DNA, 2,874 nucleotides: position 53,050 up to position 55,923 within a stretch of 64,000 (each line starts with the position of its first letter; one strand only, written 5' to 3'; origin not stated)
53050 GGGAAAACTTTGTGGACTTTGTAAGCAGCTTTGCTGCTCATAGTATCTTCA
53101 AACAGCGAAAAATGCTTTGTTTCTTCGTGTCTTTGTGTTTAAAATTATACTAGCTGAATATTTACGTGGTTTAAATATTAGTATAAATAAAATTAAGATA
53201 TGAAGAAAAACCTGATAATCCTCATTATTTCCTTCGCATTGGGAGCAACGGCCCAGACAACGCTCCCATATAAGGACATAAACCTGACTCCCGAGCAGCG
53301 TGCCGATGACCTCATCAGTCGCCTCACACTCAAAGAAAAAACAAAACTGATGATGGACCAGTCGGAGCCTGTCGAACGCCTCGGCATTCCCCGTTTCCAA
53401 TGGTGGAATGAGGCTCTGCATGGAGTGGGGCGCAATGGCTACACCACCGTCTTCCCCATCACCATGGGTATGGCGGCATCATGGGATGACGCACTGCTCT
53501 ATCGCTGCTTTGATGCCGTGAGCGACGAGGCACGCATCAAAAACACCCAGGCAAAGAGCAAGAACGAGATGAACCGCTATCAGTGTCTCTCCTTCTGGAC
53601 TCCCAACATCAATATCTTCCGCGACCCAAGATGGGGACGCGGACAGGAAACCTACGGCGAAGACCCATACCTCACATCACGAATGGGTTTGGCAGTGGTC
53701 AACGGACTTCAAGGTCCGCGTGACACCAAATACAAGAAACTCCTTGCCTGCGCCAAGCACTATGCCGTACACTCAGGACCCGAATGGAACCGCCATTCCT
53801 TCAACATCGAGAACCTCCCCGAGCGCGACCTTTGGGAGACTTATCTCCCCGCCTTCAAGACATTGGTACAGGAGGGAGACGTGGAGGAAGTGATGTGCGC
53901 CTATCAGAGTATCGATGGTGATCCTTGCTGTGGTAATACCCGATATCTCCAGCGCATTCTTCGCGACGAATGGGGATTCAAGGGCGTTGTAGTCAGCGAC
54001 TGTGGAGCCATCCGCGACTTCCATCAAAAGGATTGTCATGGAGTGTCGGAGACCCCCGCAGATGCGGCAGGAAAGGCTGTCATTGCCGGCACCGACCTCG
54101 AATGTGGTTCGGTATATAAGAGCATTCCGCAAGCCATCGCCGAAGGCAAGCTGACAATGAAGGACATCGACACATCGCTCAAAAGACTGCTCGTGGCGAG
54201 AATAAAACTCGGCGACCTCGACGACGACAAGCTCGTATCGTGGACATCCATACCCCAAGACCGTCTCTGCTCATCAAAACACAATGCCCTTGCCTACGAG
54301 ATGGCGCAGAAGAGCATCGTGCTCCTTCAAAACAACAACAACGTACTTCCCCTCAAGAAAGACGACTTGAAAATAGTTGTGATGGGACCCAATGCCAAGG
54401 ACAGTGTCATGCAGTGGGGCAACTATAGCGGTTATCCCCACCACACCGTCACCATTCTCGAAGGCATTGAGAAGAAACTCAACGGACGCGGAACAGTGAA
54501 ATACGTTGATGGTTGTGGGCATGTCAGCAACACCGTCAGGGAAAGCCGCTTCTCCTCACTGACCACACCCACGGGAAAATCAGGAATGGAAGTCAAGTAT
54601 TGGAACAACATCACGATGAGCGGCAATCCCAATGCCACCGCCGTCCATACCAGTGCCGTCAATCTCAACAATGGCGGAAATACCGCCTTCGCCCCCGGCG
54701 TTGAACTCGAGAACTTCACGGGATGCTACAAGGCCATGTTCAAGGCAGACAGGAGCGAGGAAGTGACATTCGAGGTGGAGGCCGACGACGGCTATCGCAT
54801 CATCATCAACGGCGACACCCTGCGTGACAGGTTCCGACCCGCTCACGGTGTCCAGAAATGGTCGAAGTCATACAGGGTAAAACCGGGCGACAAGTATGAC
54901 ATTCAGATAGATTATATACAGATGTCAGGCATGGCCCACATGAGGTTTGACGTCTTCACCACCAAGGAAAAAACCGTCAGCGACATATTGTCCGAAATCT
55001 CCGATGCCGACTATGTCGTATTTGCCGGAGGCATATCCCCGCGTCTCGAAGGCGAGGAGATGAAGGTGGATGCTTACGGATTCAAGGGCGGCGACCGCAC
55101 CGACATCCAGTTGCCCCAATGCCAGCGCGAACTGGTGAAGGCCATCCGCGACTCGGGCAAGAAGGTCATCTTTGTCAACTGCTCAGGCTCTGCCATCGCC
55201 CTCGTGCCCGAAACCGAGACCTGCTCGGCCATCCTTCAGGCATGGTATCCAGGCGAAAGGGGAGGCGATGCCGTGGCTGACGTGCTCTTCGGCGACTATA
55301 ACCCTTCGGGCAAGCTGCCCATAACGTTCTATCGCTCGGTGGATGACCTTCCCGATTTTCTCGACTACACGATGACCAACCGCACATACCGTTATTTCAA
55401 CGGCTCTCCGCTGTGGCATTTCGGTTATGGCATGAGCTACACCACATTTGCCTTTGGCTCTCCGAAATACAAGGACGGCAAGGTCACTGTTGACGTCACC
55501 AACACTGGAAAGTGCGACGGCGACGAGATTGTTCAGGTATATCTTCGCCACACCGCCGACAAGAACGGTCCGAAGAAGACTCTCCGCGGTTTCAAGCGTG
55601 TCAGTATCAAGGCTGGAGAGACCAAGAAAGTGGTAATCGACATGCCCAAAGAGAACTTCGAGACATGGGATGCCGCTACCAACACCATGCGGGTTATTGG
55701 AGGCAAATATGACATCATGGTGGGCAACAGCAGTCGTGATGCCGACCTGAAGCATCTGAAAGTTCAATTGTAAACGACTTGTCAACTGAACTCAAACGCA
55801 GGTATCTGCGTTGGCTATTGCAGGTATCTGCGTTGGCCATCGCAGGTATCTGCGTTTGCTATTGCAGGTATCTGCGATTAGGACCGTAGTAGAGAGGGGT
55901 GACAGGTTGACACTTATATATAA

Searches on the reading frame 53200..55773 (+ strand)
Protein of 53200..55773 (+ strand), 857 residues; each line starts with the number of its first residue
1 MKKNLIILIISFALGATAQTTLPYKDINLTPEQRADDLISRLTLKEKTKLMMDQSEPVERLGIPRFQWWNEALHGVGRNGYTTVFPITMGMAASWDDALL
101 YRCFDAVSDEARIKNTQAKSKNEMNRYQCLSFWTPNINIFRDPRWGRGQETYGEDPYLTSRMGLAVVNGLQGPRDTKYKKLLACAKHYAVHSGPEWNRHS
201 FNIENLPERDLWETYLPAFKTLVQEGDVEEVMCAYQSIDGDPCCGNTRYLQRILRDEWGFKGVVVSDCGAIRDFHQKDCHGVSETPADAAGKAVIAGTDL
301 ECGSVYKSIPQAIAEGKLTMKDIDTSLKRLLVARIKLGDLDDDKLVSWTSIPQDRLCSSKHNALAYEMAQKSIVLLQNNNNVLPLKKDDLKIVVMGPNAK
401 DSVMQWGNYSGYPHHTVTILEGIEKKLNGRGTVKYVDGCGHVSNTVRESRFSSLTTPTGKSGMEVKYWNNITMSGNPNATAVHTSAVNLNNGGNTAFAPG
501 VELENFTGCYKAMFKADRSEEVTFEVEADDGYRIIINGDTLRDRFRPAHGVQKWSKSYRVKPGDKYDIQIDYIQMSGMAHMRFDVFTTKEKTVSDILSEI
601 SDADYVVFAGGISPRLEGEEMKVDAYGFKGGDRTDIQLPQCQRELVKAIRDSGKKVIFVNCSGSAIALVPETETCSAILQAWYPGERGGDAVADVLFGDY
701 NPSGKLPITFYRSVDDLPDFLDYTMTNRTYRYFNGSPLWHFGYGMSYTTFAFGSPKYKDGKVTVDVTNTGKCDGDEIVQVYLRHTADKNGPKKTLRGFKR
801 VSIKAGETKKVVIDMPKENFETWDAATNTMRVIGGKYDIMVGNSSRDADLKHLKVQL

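Call 6: search_protein_families(library=pfam, proteins=[window:53200-55773:+])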
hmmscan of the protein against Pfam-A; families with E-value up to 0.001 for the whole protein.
window:53200-55773:+ (857 aa): 4 families
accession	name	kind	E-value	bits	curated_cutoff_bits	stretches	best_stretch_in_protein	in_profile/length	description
PF01915.27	Glyco_hydro_3_C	-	1.8e-55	188.4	31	1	373-747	1-200/200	Glycosyl hydrolase family 3 C-terminal domain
PF00933.27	Glyco_hydro_3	-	3.8e-47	161.7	27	1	49-331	49-314/316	Glycosyl hydrolase family 3 N terminal domain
PF14310.12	Fn3-like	-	1.2e-19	70.6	25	1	776-845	1-71/71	Fibronectin type III-like domain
PF07691.17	PA14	-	1e-11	45.3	24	1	459-581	1-127/147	PA14 domain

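Call 53: find_encoding_contigs(protein=window:53200-55773:+, flank=4000, max_places=8)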
Protein window:53200-55773:+ (857 aa): 7 contigs read that carry it; 7 places shown.
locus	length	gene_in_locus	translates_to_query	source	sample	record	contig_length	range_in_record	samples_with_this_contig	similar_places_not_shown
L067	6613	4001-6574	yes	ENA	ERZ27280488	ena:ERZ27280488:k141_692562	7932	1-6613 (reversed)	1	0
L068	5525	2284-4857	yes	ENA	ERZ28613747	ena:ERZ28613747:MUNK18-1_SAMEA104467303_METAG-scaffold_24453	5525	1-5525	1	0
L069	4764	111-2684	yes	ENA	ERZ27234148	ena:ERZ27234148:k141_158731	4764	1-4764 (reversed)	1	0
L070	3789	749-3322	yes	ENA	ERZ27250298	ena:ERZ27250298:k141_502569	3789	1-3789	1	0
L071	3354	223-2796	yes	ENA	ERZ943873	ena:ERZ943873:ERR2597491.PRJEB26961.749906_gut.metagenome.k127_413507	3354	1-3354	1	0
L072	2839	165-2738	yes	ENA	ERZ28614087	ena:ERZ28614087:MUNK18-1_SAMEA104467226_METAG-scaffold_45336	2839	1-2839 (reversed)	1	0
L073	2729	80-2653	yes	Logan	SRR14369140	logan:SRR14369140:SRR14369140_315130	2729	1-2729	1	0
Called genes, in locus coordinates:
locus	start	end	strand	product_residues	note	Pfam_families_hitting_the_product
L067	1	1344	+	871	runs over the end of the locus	PF01411:tRNA-synt_2c, PF07973:tRNA_SAD, PF02272:DHHA1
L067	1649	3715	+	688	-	-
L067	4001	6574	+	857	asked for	PF00933:Glyco_hydro_3, PF01915:Glyco_hydro_3_C, PF07691:PA14, PF14310:Fn3-like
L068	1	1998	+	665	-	?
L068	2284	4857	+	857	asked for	PF00933:Glyco_hydro_3, PF01915:Glyco_hydro_3_C, PF07691:PA14, PF14310:Fn3-like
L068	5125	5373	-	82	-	-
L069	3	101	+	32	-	?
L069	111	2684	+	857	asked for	PF00933:Glyco_hydro_3, PF01915:Glyco_hydro_3_C, PF07691:PA14, PF14310:Fn3-like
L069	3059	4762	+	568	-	?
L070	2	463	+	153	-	?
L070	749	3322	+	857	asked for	PF00933:Glyco_hydro_3, PF01915:Glyco_hydro_3_C, PF07691:PA14, PF14310:Fn3-like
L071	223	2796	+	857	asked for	PF00933:Glyco_hydro_3, PF01915:Glyco_hydro_3_C, PF07691:PA14, PF14310:Fn3-like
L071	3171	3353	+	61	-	?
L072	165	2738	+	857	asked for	PF00933:Glyco_hydro_3, PF01915:Glyco_hydro_3_C, PF07691:PA14, PF14310:Fn3-like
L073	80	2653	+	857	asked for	PF00933:Glyco_hydro_3, PF01915:Glyco_hydro_3_C, PF07691:PA14, PF14310:Fn3-like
